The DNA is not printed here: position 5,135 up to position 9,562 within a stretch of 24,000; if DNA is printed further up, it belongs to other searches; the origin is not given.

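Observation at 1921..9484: Translationally coupled giant m6A methyltransferase + PLD::SNF2 fusion: split Type ISP-like / DISARM-like defence candidate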

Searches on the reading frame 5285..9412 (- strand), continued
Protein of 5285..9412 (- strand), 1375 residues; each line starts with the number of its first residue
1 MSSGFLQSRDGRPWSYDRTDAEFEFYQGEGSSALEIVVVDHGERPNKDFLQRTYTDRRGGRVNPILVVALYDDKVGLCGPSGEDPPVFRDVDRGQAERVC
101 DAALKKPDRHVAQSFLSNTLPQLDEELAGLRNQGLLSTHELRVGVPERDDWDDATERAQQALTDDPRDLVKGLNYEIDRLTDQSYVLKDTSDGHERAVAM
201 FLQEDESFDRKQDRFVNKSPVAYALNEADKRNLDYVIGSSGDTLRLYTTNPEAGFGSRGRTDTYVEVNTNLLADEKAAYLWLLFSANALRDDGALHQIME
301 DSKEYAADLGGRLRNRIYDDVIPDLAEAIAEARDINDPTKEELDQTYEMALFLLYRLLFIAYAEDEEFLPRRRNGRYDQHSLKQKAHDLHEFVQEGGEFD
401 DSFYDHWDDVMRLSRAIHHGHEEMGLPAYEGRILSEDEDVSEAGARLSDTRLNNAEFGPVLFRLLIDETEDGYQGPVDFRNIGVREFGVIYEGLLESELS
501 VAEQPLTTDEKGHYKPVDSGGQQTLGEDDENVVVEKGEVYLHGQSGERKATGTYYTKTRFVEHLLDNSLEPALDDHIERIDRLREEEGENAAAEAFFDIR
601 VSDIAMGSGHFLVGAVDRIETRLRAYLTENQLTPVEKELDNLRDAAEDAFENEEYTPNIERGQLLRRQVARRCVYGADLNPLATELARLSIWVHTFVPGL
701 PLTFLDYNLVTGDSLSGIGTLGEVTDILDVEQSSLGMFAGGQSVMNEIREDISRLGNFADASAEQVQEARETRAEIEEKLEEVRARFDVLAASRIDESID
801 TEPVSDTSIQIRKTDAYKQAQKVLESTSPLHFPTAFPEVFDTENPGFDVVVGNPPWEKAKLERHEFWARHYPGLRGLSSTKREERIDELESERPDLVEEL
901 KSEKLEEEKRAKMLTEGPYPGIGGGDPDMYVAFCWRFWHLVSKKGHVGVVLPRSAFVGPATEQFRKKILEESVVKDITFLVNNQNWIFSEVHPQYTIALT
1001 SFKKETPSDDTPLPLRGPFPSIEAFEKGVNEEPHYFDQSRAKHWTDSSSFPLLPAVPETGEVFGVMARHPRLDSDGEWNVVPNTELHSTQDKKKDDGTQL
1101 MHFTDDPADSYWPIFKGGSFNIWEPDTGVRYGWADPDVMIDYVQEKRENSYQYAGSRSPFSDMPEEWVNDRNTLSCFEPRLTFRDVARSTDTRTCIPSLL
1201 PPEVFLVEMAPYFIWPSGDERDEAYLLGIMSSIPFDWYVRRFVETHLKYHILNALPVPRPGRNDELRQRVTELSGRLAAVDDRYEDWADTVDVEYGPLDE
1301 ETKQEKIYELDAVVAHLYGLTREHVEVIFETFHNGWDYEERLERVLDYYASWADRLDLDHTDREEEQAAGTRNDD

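Call 77: find_encoding_contigs(protein=P0076, flank=6000, max_places=1)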
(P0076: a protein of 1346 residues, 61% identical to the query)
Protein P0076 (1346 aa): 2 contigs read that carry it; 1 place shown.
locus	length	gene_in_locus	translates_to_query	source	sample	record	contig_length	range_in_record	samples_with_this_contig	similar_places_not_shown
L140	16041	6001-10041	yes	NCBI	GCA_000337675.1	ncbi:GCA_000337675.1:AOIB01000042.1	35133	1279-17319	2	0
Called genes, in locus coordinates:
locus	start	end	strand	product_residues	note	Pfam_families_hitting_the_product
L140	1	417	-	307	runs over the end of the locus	PF01368:DHH, PF02833:DHHA2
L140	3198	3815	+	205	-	PF00589:Phage_integrase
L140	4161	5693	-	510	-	PF13289:SIR2_2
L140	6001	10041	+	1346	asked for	PF07669:Eco57I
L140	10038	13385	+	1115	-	PF13091:PLDc_2, PF00176:SNF2-rel_dom, PF04851:ResIII (faint), PF00270:DEAD (faint), PF00271:Helicase_C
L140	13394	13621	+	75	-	PF26460:DUF8139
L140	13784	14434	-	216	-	-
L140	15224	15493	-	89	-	-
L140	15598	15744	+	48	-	-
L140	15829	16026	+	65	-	-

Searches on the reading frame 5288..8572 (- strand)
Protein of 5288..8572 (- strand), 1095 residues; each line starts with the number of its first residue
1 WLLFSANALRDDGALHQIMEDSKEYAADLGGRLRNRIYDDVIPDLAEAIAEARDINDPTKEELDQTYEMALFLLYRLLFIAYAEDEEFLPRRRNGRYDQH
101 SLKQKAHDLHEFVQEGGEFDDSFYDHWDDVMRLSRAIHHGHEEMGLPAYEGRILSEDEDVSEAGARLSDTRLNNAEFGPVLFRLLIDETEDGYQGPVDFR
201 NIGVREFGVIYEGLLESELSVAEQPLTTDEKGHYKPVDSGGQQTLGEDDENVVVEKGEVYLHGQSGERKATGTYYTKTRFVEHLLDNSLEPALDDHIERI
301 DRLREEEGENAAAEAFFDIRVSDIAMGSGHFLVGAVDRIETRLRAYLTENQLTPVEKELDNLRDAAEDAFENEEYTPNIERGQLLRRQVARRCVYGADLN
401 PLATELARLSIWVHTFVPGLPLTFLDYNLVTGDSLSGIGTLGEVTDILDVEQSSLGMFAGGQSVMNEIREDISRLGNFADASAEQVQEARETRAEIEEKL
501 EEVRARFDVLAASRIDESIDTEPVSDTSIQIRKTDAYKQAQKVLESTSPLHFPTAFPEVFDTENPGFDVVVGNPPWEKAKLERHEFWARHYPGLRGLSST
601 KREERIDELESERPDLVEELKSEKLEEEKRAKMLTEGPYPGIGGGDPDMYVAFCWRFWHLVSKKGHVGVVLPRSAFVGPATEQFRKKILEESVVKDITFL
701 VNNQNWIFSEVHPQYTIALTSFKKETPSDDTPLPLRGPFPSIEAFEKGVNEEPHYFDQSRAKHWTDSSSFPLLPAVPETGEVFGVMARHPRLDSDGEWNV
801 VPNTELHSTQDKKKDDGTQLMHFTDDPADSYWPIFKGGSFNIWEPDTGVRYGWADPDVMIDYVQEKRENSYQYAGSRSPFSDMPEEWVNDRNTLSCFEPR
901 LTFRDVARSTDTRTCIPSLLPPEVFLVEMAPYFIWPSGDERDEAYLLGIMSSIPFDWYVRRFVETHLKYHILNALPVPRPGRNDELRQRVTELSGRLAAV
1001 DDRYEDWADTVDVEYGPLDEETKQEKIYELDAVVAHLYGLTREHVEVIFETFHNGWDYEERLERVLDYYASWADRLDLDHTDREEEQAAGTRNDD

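Call 90: predict_structure(alignment_id=A4)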
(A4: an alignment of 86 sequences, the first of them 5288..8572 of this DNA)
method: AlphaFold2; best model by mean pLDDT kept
length: 1095 residues; sequences in the alignment: 86
mean_pLDDT: 84.8   pTM: 0.82
mean pLDDT of the five models: 84.8, 82.1, 80.8, 79.0, 78.9
residues with pLDDT >= 90: 511; 70-90: 445; 50-70: 92; < 50: 47
segments of 3 or more residues with pLDDT < 50: 1-5, 7-11, 240-249, 264-271, 1081-1095
pLDDT, mean of each block of 10 residues (from residue 1): 42 52 62 84 89 80 85 89 89 90 92 87 92 92 87 83 87 92 85 79 66 67 67 57 40 69 48 70 95 96 93 92 80 91 92 91 90 85 90 90 80 84 77 92 86 76 82 74 77 87 93 90 85 93 89 92 90 84 76 66 84 85 86 89 81 95 95 88 93 96 80 83 94 92 89 89 84 88 92 89 90 89 91 94 93 96 94 88 93 95 74 88 95 95 98 95 84 92 95 97 96 95 97 97 95 85 96 78 44 33
secondary structure, 60 per line:
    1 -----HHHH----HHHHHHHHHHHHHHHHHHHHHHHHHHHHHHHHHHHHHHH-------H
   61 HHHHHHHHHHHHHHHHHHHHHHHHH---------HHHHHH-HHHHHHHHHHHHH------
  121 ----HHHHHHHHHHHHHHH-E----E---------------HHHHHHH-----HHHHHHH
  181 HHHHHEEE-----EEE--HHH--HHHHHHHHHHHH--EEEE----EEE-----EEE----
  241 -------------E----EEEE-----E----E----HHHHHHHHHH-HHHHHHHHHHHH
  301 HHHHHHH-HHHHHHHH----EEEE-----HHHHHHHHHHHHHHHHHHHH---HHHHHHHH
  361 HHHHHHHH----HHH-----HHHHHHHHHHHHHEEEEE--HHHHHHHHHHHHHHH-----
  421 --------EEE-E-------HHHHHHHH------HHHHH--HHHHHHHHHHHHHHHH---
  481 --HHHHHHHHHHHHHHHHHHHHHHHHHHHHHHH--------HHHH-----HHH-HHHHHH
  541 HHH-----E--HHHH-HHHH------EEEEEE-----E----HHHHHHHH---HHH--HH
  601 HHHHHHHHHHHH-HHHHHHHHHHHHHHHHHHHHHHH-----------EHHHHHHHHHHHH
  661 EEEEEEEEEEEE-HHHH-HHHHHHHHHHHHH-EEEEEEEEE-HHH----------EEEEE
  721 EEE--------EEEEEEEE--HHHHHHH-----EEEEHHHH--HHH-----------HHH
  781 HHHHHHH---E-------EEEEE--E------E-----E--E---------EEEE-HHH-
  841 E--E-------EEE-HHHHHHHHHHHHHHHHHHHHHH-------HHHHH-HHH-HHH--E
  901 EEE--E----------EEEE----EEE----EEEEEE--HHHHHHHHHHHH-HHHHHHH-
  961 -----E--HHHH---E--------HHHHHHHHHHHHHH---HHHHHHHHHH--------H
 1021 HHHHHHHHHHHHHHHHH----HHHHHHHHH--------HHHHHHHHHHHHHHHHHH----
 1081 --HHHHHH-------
elements in order (helices of 4 or more, strands of 3 or more residues): H6-9 H14-52 H60-85 H95-100 H102-114 H125-139 H162-168 H174-185 E186-188 E194-196 H204-215 E218-221 E226-228 E234-236 E259-262 H278-287 H289-307 H309-316 E321-324 H330-349 H353-368 H381-393 E394-398 H401-415 E429-431 H441-448 H455-459 H462-477 H483-513 H522-525 H535-543 H552-555 H557-560 E567-572 H583-590 H599-612 H614-636 H649-660 E661-672 H674-677 H679-691 E693-701 E716-723 E732-739 H742-748 E754-757 H758-761 H778-787 E799-803 E832-835 E852-854 H856-877 H885-889 E900-903 E917-920 E925-927 E932-937 H940-951 H953-959 H969-972 H985-998 H1002-1011 H1020-1037 H1042-1050 H1059-1076 H1083-1088

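Call 92: fold_search(model_id=the predicted structure, library=pdb)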
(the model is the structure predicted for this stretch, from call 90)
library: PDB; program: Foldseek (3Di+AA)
matches with E <= 10: 298; with E <= 0.001: 76
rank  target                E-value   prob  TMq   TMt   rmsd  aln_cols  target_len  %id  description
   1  9ewz_C                4.3e-17  1.00  0.42  0.38  15.0      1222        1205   12  Cryo-EM structure of the E. coli BrxX methyltransferase in complex with DNA (released 2025-03-05)
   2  8q56_A                1.9e-15  1.00  0.45  0.41  12.6      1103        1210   12  PglX methyltransferase of Salmonella BREX phage defence system (aka BrxX) bound to inhibitor Ocr (released 2024-08-21)
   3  8c45_A                2.0e-15  1.00  0.44  0.40  14.0      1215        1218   12  PglX methyltransferase from the Salmonella BREX phage defence system (aka BrxX) (released 2024-07-10)
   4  8c45_B                1.5e-14  1.00  0.42  0.38  15.1      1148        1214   12  PglX methyltransferase from the Salmonella BREX phage defence system (aka BrxX) (released 2024-07-10)
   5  7rfl_B                4.1e-13  1.00  0.35  0.64   9.9       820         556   12  CamA Adenine Methyltransferase Complexed to Cognate Substrate DNA and Inhibitor SGC0946 (released 2021-09-15)
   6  8cxs_A                5.9e-13  1.00  0.36  0.67   8.1       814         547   12  CamA Adenine Methyltransferase Complexed to Cognate Substrate DNA and Inhibitor MTA (released 2023-01-11)
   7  7rfl_A                6.2e-13  1.00  0.36  0.66   8.2       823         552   12  CamA Adenine Methyltransferase Complexed to Cognate Substrate DNA and Inhibitor SGC0946 (released 2021-09-15)
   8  7lni_A                6.5e-13  1.00  0.34  0.65  10.6       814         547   12  SeMet CamA Adenine Methyltransferase Complexed to Cognate Substrate DNA (released 2021-05-19)
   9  7rfm_A                7.1e-13  1.00  0.36  0.68   8.1       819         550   12  CamA Adenine Methyltransferase Complexed to Cognate Substrate DNA and Inhibitor EPZ004777 (released 2021-09-15)
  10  8cxw_B                8.5e-13  1.00  0.33  0.62  12.0       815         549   11  CamA Adenine Methyltransferase Complexed to Cognate Substrate DNA and Inhibitor piclidenoson (Compound 4) (released 2023-01-11)
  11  7rfm_B                8.5e-13  1.00  0.34  0.62  11.8       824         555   12  CamA Adenine Methyltransferase Complexed to Cognate Substrate DNA and Inhibitor EPZ004777 (released 2021-09-15)
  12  8cxw_A                1.1e-12  1.00  0.36  0.67   7.9       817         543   11  CamA Adenine Methyltransferase Complexed to Cognate Substrate DNA and Inhibitor piclidenoson (Compound 4) (released 2023-01-11)
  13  8zek_A                1.1e-12  1.00  0.43  0.40  13.4      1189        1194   13  Cryo-EM structure of the E. coli BrxX methyltransferase complexed with Ocr (released 2024-12-11)
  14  8cy2_A                1.1e-12  1.00  0.36  0.67   8.1       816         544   12  CamA Adenine Methyltransferase Complexed to Cognate Substrate DNA and Inhibitor APNEA (Compound 9) (released 2023-01-11)
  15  7rfn_C                1.3e-12  1.00  0.33  0.63  10.3       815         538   11  CamA Adenine Methyltransferase Complexed to Cognate Substrate DNA and Inhibitor SGC8158 (released 2021-09-15)
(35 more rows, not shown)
